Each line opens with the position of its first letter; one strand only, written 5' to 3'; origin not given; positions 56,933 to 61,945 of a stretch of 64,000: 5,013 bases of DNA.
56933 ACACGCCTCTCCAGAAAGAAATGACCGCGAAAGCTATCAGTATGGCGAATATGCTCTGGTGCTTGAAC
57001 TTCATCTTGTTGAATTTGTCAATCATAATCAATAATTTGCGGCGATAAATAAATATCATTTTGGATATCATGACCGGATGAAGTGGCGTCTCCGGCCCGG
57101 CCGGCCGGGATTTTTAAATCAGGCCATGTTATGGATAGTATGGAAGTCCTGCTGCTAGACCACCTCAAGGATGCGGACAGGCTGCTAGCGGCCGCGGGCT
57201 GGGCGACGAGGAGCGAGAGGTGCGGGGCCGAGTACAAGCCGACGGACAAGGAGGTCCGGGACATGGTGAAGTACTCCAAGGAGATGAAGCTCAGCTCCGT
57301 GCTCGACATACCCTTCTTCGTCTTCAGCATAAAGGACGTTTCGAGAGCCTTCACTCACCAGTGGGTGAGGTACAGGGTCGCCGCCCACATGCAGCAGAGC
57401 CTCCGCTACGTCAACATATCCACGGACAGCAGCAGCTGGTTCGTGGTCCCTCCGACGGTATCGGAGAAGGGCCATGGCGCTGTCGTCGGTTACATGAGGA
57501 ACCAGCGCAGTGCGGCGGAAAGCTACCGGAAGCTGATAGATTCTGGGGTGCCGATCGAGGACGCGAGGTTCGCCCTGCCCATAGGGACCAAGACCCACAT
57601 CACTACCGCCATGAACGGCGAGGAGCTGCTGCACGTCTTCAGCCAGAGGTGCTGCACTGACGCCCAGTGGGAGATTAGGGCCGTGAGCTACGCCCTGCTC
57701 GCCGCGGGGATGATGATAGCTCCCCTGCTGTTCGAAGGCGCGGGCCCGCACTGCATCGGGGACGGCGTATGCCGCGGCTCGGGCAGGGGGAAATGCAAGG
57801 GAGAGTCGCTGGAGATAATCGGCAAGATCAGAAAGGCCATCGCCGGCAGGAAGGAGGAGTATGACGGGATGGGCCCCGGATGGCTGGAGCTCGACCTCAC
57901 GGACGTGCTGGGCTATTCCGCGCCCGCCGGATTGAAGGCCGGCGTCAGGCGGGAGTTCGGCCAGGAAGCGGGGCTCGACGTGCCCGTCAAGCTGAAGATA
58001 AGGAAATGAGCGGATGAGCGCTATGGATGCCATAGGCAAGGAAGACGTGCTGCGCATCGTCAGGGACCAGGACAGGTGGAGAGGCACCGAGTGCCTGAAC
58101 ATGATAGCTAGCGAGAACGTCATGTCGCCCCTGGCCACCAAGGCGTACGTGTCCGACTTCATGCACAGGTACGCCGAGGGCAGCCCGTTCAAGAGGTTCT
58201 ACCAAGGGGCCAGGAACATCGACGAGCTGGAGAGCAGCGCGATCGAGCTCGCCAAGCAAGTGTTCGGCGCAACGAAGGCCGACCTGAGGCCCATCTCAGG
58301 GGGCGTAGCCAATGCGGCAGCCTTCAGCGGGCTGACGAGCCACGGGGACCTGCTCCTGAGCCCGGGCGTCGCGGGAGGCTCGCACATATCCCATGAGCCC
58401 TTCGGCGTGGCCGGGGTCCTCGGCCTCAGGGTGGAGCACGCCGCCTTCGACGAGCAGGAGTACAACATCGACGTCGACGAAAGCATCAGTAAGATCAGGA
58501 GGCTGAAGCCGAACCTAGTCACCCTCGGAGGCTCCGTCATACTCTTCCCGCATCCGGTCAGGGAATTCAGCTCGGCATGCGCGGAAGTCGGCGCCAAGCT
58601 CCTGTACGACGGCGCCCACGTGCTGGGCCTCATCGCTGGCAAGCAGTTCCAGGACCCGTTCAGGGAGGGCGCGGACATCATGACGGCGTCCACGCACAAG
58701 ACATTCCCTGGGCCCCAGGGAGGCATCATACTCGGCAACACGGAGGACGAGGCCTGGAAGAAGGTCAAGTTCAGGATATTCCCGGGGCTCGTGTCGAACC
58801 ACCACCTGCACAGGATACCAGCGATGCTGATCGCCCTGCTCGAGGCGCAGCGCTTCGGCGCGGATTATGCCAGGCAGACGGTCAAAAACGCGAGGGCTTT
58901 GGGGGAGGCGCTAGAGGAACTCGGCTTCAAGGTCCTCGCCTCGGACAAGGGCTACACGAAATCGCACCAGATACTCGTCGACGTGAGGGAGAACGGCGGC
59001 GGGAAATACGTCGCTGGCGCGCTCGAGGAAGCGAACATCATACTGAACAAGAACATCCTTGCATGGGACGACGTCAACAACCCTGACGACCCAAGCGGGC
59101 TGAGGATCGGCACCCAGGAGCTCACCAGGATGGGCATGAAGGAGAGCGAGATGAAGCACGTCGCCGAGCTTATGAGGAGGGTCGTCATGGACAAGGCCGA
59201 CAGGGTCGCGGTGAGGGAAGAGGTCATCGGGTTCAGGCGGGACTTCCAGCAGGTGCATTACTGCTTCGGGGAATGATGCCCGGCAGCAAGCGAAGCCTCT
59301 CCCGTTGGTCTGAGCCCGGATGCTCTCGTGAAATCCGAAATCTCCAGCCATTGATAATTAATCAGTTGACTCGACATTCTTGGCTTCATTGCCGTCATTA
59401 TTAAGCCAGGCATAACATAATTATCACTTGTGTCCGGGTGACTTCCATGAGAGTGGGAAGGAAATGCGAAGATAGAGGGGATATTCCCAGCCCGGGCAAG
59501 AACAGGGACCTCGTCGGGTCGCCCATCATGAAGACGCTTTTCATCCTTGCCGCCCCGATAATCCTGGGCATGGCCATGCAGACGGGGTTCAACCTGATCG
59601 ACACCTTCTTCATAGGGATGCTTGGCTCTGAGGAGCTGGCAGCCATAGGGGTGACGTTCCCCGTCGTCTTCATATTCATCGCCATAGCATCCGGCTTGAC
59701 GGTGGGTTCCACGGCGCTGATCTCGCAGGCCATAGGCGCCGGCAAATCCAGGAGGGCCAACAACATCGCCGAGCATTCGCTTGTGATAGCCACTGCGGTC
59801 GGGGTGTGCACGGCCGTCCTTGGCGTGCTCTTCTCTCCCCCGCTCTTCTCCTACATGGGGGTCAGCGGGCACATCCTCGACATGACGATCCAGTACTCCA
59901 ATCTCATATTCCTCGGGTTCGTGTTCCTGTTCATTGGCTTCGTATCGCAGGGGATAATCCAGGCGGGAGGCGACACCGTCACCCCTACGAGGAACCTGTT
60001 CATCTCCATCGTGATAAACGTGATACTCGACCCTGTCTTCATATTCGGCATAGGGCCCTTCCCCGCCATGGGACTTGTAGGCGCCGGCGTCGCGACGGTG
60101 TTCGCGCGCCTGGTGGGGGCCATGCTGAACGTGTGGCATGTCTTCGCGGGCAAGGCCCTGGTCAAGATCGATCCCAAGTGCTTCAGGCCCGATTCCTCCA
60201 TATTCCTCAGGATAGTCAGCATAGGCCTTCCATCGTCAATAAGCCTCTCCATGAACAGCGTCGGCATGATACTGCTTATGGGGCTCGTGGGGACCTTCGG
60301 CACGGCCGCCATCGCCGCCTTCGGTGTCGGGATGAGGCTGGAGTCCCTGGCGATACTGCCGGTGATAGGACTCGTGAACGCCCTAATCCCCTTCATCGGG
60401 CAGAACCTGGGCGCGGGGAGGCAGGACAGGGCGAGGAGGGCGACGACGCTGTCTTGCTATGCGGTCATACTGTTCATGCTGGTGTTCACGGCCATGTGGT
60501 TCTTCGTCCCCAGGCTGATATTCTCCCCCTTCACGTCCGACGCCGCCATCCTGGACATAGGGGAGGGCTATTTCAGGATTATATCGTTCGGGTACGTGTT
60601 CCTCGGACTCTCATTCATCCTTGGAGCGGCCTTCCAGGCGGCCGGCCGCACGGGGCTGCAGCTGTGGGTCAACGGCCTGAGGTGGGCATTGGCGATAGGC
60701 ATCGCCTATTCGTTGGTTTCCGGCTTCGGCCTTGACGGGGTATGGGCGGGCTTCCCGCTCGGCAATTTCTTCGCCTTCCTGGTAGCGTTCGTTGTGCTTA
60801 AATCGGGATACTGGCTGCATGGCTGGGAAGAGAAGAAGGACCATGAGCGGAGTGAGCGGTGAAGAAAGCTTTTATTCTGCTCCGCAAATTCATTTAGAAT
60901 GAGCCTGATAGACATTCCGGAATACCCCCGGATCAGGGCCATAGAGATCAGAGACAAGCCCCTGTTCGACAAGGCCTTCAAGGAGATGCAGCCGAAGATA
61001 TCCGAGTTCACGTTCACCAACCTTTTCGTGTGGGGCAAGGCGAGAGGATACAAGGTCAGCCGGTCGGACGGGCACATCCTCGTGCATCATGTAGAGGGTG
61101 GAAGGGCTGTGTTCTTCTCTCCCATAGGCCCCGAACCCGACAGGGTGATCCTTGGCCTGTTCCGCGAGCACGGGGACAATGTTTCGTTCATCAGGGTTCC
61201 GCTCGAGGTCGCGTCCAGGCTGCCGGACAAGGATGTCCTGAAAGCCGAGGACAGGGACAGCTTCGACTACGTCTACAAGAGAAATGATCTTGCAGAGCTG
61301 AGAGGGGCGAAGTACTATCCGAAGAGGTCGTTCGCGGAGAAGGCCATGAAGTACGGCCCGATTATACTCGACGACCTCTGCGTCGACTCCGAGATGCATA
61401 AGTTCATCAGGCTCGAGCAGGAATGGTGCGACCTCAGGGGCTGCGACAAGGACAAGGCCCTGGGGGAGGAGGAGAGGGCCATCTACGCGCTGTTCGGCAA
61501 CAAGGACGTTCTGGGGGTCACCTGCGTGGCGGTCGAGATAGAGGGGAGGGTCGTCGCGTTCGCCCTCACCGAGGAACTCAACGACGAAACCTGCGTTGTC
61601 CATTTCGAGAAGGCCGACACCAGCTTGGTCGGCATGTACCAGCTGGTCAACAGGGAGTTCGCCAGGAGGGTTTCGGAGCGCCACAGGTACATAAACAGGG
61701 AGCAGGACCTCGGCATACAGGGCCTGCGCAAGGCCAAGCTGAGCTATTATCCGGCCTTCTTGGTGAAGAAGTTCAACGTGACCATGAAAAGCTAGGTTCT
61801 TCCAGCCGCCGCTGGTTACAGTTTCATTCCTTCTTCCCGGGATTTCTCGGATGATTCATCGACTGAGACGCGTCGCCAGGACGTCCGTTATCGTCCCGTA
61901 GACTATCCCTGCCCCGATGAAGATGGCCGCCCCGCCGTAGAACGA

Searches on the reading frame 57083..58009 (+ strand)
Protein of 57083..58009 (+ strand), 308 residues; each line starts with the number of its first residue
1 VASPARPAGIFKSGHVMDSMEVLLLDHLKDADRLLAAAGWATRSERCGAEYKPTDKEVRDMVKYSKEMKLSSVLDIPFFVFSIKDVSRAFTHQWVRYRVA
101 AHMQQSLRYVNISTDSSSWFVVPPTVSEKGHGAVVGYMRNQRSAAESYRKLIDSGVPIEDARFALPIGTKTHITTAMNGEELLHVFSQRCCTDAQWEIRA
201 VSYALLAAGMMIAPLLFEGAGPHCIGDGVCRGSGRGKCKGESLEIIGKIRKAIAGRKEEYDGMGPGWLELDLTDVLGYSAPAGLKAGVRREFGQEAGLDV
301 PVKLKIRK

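Call 27: search_protein_families(library=pfam, max_evalue=0.001, proteins=[window:57083-58009:+])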
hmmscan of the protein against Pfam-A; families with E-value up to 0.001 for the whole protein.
window:57083-58009:+ (308 aa): 1 family
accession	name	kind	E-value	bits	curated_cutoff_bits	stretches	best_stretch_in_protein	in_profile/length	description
PF02511.20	Thy1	-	3e-45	154.8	24.8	1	24-214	2-190/191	Thymidylate synthase complementing protein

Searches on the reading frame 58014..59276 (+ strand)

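Call 27: search_protein_families(library=pfam, max_evalue=0.001, proteins=[window:58014-59276:+])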
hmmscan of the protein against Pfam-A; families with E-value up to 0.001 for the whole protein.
window:58014-59276:+ (420 aa): 3 families
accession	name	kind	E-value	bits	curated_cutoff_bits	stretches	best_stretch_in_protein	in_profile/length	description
PF00464.25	SHMT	-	5.3e-62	210.2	27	1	12-386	8-398/399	Serine hydroxymethyltransferase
PF01212.27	Beta_elim_lyase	-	7.7e-06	25.9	27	1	150-400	107-278/288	Beta-eliminating lyase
PF03841.19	SelA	-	0.00063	19.3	22.8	1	204-244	188-228/367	L-seryl-tRNA selenium transferase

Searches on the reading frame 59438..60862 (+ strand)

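Call 27: search_protein_families(library=pfam, max_evalue=0.001, proteins=[window:59438-60862:+])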
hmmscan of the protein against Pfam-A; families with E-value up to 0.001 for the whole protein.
window:59438-60862:+ (474 aa): 1 family
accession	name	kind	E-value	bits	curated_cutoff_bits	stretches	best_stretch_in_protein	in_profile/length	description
PF01554.23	MatE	-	1.9e-59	200.4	24.9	2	40-200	1-161/161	MatE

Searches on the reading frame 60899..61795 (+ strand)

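Call 27: search_protein_families(library=pfam, max_evalue=0.001, proteins=[window:60899-61795:+])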
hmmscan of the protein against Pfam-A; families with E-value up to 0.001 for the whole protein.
window:60899-61795:+ (298 aa): 1 family
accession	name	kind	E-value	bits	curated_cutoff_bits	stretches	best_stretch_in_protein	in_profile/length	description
PF09924.15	LPG_synthase_C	-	2e-44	152.3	27.5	1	29-293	3-296/298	Phosphatidylglycerol lysyltransferase, C-terminal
